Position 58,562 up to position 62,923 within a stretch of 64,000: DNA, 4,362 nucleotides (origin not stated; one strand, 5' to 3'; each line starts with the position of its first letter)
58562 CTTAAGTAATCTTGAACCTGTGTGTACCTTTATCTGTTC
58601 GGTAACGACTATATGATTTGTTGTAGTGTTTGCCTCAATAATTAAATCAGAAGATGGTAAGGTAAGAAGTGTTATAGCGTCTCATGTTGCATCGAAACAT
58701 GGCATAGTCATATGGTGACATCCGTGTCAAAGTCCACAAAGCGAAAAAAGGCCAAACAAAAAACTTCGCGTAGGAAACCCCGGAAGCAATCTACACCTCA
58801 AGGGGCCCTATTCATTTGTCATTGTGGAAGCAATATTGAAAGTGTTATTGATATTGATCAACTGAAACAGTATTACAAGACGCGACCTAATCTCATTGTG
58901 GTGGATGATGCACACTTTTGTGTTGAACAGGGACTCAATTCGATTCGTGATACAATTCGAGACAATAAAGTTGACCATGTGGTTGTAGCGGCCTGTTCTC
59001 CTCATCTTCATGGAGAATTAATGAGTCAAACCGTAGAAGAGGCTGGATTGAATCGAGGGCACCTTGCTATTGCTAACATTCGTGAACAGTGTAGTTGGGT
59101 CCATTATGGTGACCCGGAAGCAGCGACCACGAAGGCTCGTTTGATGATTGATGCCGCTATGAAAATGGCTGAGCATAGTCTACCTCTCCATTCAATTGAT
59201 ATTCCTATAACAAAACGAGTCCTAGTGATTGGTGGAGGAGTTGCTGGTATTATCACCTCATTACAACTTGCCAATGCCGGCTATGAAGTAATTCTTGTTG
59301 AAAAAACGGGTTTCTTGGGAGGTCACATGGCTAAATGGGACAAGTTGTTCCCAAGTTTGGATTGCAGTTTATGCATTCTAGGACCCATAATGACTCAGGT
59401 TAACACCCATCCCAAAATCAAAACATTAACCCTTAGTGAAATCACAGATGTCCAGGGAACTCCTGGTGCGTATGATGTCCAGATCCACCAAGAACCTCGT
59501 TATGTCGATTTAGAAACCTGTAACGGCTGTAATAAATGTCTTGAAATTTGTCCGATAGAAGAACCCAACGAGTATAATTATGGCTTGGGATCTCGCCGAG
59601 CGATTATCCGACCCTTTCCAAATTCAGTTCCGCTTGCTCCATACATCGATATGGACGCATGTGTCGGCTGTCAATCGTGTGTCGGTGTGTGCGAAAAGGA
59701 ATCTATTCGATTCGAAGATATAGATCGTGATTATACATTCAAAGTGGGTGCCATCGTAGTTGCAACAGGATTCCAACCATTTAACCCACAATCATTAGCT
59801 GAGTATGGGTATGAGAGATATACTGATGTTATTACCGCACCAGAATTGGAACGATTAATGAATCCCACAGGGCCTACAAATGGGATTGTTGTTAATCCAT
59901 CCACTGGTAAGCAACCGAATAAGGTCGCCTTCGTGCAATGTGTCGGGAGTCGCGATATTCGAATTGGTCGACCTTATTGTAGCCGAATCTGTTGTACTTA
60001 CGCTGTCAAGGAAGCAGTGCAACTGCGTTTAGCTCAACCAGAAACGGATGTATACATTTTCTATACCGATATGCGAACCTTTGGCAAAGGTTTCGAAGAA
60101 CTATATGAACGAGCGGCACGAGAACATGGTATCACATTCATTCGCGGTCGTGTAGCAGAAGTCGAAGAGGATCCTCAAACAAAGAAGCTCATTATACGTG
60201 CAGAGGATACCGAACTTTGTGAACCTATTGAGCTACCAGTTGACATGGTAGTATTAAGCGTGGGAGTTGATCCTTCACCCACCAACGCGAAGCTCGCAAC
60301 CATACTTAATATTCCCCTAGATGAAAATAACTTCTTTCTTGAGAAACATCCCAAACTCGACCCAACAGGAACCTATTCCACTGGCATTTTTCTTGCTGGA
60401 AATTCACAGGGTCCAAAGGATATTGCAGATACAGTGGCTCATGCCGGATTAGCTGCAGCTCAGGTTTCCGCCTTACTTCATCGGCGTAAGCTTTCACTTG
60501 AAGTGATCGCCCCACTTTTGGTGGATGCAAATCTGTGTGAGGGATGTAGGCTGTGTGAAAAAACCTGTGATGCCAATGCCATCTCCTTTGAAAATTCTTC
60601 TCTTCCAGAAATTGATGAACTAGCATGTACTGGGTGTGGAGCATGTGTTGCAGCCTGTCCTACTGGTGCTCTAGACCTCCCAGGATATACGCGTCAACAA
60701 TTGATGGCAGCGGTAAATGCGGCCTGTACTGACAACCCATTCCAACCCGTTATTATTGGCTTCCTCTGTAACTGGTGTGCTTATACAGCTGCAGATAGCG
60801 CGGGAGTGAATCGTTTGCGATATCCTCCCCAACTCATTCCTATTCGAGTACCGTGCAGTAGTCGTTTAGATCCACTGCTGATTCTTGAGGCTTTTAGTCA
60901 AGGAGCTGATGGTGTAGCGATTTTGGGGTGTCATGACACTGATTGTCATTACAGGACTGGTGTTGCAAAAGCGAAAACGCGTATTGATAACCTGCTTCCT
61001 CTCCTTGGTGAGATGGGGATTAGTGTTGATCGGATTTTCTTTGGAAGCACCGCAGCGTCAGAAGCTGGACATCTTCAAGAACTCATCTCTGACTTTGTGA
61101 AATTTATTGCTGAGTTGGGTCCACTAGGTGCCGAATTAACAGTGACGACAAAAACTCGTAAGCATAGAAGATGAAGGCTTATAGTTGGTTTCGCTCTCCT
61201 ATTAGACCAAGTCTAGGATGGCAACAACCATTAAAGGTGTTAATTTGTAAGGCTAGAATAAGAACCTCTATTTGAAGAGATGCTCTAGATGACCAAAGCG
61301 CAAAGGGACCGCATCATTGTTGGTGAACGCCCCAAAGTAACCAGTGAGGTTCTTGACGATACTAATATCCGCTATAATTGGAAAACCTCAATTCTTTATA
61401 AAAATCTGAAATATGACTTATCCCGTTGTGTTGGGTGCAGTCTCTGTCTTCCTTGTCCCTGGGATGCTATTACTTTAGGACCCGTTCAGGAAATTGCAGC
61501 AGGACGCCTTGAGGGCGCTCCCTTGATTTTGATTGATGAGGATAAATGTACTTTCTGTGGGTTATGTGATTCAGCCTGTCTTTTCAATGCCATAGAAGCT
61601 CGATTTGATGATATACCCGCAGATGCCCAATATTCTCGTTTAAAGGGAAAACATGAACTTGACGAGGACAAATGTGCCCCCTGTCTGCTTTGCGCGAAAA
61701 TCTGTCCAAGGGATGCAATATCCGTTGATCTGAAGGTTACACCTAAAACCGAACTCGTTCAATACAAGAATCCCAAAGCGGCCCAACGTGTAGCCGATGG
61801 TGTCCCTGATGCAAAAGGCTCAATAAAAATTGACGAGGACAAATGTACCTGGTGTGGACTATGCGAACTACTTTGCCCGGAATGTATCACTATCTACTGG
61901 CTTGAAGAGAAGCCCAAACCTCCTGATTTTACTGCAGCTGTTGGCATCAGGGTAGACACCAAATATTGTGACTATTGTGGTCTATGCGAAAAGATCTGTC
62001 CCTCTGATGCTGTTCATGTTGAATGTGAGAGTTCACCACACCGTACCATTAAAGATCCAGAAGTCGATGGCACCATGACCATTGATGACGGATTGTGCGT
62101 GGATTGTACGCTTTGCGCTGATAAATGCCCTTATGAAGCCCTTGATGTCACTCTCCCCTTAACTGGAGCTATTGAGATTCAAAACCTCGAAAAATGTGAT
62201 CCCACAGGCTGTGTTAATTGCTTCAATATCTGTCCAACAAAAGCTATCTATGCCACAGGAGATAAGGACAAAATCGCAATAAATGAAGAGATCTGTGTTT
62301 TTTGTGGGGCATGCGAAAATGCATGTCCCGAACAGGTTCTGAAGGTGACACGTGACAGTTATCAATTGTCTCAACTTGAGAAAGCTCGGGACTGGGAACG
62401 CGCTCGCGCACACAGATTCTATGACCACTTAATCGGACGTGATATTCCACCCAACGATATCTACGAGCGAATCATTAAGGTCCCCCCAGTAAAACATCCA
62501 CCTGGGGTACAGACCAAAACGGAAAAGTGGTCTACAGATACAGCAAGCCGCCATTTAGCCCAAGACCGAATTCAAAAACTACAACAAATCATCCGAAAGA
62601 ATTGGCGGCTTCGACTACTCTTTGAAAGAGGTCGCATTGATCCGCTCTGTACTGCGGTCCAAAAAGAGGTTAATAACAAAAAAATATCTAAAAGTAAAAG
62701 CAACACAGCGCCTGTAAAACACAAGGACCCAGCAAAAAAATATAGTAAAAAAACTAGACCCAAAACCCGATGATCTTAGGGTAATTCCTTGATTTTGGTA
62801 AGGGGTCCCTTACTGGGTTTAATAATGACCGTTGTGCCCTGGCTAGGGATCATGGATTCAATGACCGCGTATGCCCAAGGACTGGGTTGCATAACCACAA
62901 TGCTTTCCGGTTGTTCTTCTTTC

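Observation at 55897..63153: Divergent redox island: [FeS protein, FwdB-like, CooC] facing [HdrA-MvhD fusion, 8-cluster polyferredoxin], with a convergent FwdD-like gene and no FwdA/FwdC or HdrB/HdrC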

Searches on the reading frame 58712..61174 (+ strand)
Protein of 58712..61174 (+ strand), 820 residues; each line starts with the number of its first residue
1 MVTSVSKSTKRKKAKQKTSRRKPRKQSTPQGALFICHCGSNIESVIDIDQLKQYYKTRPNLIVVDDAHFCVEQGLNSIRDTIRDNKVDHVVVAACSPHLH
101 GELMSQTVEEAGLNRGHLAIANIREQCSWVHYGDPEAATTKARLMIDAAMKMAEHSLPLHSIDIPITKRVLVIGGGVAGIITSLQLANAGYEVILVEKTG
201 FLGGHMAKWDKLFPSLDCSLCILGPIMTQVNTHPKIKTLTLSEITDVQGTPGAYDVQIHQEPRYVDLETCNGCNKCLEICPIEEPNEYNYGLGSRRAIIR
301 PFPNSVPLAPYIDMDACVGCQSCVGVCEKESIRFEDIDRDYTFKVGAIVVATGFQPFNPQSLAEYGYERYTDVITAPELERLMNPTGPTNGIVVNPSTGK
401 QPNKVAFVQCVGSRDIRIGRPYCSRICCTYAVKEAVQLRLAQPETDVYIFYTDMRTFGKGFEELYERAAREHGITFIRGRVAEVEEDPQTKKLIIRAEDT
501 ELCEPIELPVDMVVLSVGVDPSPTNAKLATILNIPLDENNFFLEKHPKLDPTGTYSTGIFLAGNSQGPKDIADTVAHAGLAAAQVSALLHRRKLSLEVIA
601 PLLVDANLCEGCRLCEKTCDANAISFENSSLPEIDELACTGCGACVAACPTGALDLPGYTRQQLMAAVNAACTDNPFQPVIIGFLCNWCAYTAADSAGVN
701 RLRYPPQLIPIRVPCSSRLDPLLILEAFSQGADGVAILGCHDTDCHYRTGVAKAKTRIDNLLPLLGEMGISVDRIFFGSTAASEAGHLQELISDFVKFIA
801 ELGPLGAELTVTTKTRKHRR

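Call 4: search_protein_families(library=pfam, proteins=[window:58712-61174:+], max_evalue=0.01)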
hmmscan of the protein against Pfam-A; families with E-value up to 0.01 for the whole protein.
window:58712-61174:+ (820 aa): 27 families (the best 25 are shown)
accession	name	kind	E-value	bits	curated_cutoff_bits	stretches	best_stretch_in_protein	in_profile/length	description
PF02662.21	FlpD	-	1.6e-41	141.6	22.3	1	681-803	1-123/123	Methyl-viologen-reducing hydrogenase, delta subunit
PF00037.32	Fer4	-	3.1e-20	71.5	21.1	4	632-654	1-23/24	4Fe-4S binding domain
PF07992.20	Pyr_redox_2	-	9.8e-17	61.7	26.1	2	338-566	93-277/291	Pyridine nucleotide-disulphide oxidoreductase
PF12797.12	Fer4_2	-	2.2e-16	59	24.5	3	632-651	3-22/22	4Fe-4S binding domain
PF12837.12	Fer4_6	-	1.8e-15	56.4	25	3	632-654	2-24/24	4Fe-4S binding domain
PF14697.11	Fer4_21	-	2.4e-15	56.9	35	2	604-654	3-57/59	4Fe-4S dicluster domain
PF13187.11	Fer4_9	-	1.4e-14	54.3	27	2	609-653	2-51/52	4Fe-4S dicluster domain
PF13237.11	Fer4_10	-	1.1e-13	51.3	25.5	3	604-650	4-53/53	4Fe-4S dicluster domain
PF12838.12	Fer4_7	-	3.1e-13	50.4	27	2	609-653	2-52/52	4Fe-4S dicluster domain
PF13183.11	Fer4_8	-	4.3e-09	37.2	27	1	267-329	2-66/68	4Fe-4S dicluster domain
PF12831.13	FAD_oxidored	-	4.5e-08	33.2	27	1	170-207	2-39/416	FAD dependent oxidoreductase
PF25160.1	LdpA_Fe-S-bd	-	6.3e-08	32.7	27.6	1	613-655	7-44/49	LdpA Fe-S cluster-binding domain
PF01266.30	DAO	-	1.1e-07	32.2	27.9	1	169-203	1-35/353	FAD dependent oxidoreductase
PF13459.11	Fer4_15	-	3.5e-07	31.2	22.4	0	633-651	2-20/66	4Fe-4S single cluster domain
PF13534.11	Fer4_17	-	5.6e-07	30.5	22.2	0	270-329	2-58/61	4Fe-4S dicluster domain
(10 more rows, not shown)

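Call 5: search_protein_families(library=ncbifam, proteins=[window:58712-61174:+], max_evalue=0.001)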
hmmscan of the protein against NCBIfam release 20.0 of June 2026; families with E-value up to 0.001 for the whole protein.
window:58712-61174:+ (820 aa): 94 families (the best 25 are shown)
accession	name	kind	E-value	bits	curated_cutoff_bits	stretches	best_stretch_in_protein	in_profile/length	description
NF040770.1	hetero_SS_HdrA2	exception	2.9e-277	921.9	1100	1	33-807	4-776/777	CoB-CoM heterodisulfide reductase HdrA2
NF041891.1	hdrA_Methbact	equivalog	6.5e-186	619.8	1300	1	33-795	5-754/762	ferredoxin:CoB-CoM heterodisulfide reductase subunit HdrA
NF041778.1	hetero_SS_HdrA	equivalog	2.6e-184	614.2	1400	1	27-738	4-713/771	ferredoxin:CoB-CoM heterodisulfide reductase subunit HdrA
NF045873.1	F420_non_VhuD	exception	3.3e-27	95.2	215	1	679-804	2-127/132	F420-non-reducing hydrogenase iron-sulfur subunit VhuD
NF038196.1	ferrodoxin_EFR1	subfamily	3.1e-16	60.2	75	1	604-656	182-231/242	EFR1 family ferrodoxin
TIGR01944.1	rnfB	subfamily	2.6e-13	49.9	68.7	1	602-659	108-165/190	RnfABCDGE type electron transport complex subunit B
TIGR02179.1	PorD_KorD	subfamily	7.8e-13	48.3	60.05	1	603-655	21-73/78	2-oxoacid:acceptor oxidoreductase, delta subunit, pyruvate/2-ketoisovalerate family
NF005504.0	PRK07118.1-3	equivalog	6.1e-12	45.5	437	1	609-662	142-196/293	Fe-S cluster domain-containing protein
NF040864.1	HgcB_ferredoxin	equivalog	6.7e-12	45.1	99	1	598-655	5-62/93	mercury methylation ferredoxin HgcB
TIGR02700.1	flavo_MJ0208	hypoth_equivalog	1.5e-11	44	251.35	1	596-654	137-194/234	dihydromethanopterin reductase (acceptor)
NF006221.0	PRK08348.1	subfamily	5.8e-11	42.2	124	1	602-656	39-94/136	NADH-plastoquinone oxidoreductase subunit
NF003475.0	PRK05113.1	equivalog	8.9e-11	42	203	1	603-656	109-162/190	electron transport complex subunit RsxB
NF043069.1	T4HPD_activ_SAM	equivalog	1.6e-10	40.9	425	1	602-665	46-110/299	trans-4-hydroxy-L-proline dehydratase activase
NF005505.0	PRK07118.1-4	equivalog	1.7e-10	40.9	378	1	607-656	216-264/265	Fe-S cluster domain-containing protein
NF005503.0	PRK07118.1-2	equivalog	2.1e-10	40.3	252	1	609-658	140-188/292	RnfABCDGE type electron transport complex subunit B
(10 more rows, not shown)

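Call 7: search_solved_structures(query=window:58712-61174:+, max_evalue=1e-10, show_alignments=0)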
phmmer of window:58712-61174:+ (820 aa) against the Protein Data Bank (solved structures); distinct sequences matched with E-value up to 1e-10: 12.
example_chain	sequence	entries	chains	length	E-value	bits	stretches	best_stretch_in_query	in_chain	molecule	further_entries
8rvu_a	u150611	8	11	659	1.6e-185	621.8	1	22-673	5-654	H(2):CoB-CoM heterodisulfide,ferredoxin reductase subunit A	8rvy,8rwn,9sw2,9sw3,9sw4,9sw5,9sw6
8rvv_A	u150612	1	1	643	3.2e-184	617.5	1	31-672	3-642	H(2):CoB-CoM heterodisulfide,ferredoxin reductase subunit A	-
5odc_A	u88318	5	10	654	2.5e-182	611.2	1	29-668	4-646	Heterodisulfide reductase, subunit A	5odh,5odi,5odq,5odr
9sfi_A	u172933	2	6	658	1.4e-175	588.9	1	27-669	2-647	CoB--CoM heterodisulfide reductase iron-sulfur subunit A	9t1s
7bkb_A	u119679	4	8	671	1.4e-156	526.1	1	27-670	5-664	CoB--CoM heterodisulfide reductase iron-sulfur subunit A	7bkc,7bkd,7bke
6tjr_A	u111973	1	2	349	1.6e-54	188.5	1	346-590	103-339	Fumarate reductase/succinate dehydrogenase flavoprotein domain protein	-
5odc_D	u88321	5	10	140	6.7e-35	123.6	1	677-805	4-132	Methyl-viologen reducing hydrogenase subunit D | Methyl-viologen reducing hydrogenase, subunit D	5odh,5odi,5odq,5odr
8rvu_F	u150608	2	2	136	2.6e-32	115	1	677-805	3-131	Methyl viologen-reducing hydrogenase, subunit D-related protein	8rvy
8rvv_F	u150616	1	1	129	8.8e-32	113.3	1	677-805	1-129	Methyl viologen-reducing hydrogenase, subunit D-related protein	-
7bkb_F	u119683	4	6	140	1.7e-28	102.4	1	676-805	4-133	F420-non-reducing hydrogenase subunit D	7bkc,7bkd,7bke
9sw2_D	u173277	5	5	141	4.5e-28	101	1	681-805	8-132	F420-non-reducing hydrogenase iron-sulfur subunit D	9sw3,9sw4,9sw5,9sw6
9sfi_K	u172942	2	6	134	3.5e-21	78.2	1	678-804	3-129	F420-non-reducing hydrogenase subunit delta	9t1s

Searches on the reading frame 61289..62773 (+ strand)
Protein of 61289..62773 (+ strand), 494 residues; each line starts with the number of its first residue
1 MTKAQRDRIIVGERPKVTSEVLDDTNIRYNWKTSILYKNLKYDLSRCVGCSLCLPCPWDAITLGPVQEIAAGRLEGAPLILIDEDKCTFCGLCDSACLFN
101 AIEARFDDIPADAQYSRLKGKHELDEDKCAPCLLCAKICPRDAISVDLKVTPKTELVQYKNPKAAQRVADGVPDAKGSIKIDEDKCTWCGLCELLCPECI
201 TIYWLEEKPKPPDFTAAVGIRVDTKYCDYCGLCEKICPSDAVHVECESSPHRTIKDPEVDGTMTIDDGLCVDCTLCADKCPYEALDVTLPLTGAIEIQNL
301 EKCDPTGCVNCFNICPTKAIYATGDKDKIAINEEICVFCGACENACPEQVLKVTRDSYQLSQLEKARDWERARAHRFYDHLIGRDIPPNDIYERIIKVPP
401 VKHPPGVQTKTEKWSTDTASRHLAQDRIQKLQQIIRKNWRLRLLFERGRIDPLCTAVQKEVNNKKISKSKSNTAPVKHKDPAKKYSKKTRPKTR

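Call 4: search_protein_families(library=pfam, proteins=[window:61289-62773:+], max_evalue=0.01)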
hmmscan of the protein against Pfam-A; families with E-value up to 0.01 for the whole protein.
window:61289-62773:+ (494 aa): 15 families
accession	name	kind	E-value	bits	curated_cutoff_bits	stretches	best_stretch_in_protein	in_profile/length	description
PF00037.32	Fer4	-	1.1e-32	111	21.1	6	330-351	2-23/24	4Fe-4S binding domain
PF12838.12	Fer4_7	-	6.6e-30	103.8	27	5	227-284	2-52/52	4Fe-4S dicluster domain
PF12837.12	Fer4_6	-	5.9e-23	80.1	25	3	328-351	1-24/24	4Fe-4S binding domain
PF14697.11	Fer4_21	-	1.4e-22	80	35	3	82-145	3-58/59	4Fe-4S dicluster domain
PF13187.11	Fer4_9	-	3.7e-21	75.3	27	4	306-350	3-51/52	4Fe-4S dicluster domain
PF13237.11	Fer4_10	-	2.3e-19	69.5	25.5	3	297-347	3-53/53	4Fe-4S dicluster domain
PF12797.12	Fer4_2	-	4.4e-17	61.2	24.5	2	179-198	3-22/22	4Fe-4S binding domain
PF13484.11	Fer4_16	-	5e-17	62.9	30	1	128-197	1-64/66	4Fe-4S double cluster binding domain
PF13183.11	Fer4_8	-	3.3e-13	50.4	27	1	85-142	3-67/68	4Fe-4S dicluster domain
PF25160.1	LdpA_Fe-S-bd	-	1.4e-09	38.1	27.6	1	306-352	3-44/49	LdpA Fe-S cluster-binding domain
PF13534.11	Fer4_17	-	1.1e-08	35.9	22.2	1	227-283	2-59/61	4Fe-4S dicluster domain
PF12800.12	Fer4_4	-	4.5e-05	23.9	24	0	334-348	2-16/17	4Fe-4S binding domain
PF12798.12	Fer4_3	-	0.00011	23.2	27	0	227-241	1-15/15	4Fe-4S binding domain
PF13459.11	Fer4_15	-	0.0011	20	22.4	0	179-201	1-23/66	4Fe-4S single cluster domain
PF17179.9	Fer4_22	-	0.007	17.6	27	0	336-381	2-48/95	4Fe-4S dicluster domain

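Call 5: search_protein_families(library=ncbifam, proteins=[window:61289-62773:+], max_evalue=0.001)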
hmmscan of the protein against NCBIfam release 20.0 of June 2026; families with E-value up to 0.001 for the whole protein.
window:61289-62773:+ (494 aa): 81 families (the best 25 are shown)
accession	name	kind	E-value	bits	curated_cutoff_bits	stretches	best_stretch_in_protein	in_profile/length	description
NF042909.1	FMH_DH_FwdF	exception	4.9e-65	219.8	375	1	38-371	8-330/336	tungsten-dependent formylmethanofuran dehydrogenase subunit FwdF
TIGR01971.1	NuoI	subfamily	3e-35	120.5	113.05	5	28-103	26-99/121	NADH-quinone oxidoreductase, chain I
NF040864.1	HgcB_ferredoxin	equivalog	6.4e-26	90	99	4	301-354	14-64/93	mercury methylation ferredoxin HgcB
TIGR02179.1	PorD_KorD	subfamily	3.1e-24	84.9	60.05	3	181-247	22-77/78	2-oxoacid:acceptor oxidoreductase, delta subunit, pyruvate/2-ketoisovalerate family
NF045874.1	Vhu_polyferre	exception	7.1e-24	84.2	600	3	45-148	128-217/381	F420-non-reducing hydrogenase associated-polyferredoxin VhuB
NF006221.0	PRK08348.1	subfamily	7.1e-24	84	124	2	298-356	41-97/136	NADH-plastoquinone oxidoreductase subunit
NF040684.1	PorD_Arch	equivalog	2.8e-21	75.4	120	1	300-356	31-84/85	pyruvate synthase subunit PorD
TIGR04105.1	FeFe_hydrog_B1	subfamily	7e-21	74.4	450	5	81-151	138-212/462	monomeric [FeFe] hydrogenase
NF040612.1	F420_dehyd_FpoI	exception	8.8e-21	74.1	180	4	175-243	33-100/135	F420H2 dehydrogenase subunit FpoI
NF004541.0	PRK05888.2-2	equivalog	3.6e-20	72.5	217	3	197-288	34-114/168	NADH-quinone oxidoreductase subunit NuoI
NF058577.1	FdxA_fam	equivalog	6.9e-20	71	65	2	307-348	11-50/52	4Fe-4S ferredoxin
NF009053.0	PRK12387.1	subfamily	2.4e-19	69.8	204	3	300-372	37-110/180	formate hydrogenlyase complex iron-sulfur subunit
NF004537.0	PRK05888.1-3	equivalog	8.4e-19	67.9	163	2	116-201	52-131/204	NADH-quinone oxidoreductase subunit NuoI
NF004536.0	PRK05888.1-1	equivalog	1.1e-18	67.2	212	3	45-104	58-116/180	NADH-quinone oxidoreductase subunit NuoI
NF038196.1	ferrodoxin_EFR1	subfamily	3.6e-17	63.2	75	1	263-323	180-232/242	EFR1 family ferrodoxin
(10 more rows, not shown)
